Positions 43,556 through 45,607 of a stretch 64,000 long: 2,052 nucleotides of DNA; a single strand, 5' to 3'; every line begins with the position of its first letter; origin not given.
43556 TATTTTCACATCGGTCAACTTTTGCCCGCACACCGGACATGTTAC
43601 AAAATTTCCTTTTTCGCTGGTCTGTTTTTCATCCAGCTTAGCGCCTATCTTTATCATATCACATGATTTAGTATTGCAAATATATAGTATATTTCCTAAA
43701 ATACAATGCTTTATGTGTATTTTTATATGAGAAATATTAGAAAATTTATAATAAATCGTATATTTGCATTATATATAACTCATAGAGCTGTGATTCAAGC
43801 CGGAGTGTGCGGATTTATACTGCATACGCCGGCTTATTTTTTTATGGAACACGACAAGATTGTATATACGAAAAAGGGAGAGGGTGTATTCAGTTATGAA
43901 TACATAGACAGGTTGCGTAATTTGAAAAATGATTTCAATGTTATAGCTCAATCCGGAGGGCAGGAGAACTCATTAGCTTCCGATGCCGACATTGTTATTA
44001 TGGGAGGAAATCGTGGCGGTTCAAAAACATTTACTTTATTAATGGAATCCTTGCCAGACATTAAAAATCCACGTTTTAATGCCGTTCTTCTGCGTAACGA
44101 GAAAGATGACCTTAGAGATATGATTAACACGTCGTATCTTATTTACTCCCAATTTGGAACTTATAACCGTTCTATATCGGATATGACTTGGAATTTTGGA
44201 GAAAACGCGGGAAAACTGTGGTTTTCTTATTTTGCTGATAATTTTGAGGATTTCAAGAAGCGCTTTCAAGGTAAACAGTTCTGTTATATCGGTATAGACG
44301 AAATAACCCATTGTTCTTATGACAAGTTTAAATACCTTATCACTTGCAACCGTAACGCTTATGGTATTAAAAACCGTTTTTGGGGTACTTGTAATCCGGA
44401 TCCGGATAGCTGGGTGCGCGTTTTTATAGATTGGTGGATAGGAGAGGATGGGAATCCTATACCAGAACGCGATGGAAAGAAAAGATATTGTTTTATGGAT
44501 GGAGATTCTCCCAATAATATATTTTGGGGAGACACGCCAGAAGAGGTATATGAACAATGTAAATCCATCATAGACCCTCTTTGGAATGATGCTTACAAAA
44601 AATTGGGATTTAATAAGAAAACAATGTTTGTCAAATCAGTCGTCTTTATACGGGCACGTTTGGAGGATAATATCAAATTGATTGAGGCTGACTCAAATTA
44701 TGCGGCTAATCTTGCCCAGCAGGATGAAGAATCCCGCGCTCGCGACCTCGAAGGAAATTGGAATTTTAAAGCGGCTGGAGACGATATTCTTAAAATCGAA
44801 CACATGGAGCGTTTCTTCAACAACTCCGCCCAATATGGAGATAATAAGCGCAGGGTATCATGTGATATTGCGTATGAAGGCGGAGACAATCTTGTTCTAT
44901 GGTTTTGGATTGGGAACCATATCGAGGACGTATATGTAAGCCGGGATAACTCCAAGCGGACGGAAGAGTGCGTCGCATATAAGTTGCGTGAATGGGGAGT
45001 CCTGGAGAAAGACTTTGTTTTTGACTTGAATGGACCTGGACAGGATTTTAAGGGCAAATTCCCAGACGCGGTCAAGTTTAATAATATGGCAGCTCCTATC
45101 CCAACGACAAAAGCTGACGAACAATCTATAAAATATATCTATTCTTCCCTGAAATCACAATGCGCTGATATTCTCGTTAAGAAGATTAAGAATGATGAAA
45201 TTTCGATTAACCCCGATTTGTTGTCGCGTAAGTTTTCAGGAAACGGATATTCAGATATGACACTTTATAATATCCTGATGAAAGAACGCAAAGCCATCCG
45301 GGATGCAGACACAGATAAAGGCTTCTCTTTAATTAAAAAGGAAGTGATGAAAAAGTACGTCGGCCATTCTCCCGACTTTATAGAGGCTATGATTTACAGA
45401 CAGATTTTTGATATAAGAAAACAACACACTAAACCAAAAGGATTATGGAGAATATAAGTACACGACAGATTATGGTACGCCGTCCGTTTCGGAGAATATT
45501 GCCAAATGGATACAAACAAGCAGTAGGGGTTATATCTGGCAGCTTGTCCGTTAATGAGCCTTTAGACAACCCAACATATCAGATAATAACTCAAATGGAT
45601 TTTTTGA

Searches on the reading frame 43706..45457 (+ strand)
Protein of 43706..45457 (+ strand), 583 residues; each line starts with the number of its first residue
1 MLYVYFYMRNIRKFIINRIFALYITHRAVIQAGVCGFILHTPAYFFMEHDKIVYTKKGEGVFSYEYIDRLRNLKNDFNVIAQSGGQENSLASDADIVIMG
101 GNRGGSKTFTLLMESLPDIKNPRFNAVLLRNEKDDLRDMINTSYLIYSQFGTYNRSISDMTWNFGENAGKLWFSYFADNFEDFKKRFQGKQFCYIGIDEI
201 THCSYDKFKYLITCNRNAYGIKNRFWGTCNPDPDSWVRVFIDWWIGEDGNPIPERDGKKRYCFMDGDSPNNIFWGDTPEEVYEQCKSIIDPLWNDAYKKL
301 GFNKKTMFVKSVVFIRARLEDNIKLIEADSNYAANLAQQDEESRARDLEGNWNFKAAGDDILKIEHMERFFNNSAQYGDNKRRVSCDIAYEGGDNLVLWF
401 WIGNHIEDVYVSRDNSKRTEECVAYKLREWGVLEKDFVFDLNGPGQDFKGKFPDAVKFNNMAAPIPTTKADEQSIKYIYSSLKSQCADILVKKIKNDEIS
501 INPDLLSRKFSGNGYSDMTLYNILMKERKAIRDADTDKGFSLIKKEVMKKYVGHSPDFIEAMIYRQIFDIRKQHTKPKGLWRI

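Call 46: search_protein_families(library=pfam, proteins=[window:43706-45457:+], max_evalue=0.001)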
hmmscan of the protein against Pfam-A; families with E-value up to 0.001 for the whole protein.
window:43706-45457:+ (583 aa): 1 family
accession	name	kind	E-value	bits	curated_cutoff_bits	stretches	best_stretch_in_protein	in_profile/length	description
PF03237.21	Terminase_6N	-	1.3e-12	48.3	22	1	98-352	2-200/215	Terminase large subunit, T4likevirus-type, N-terminal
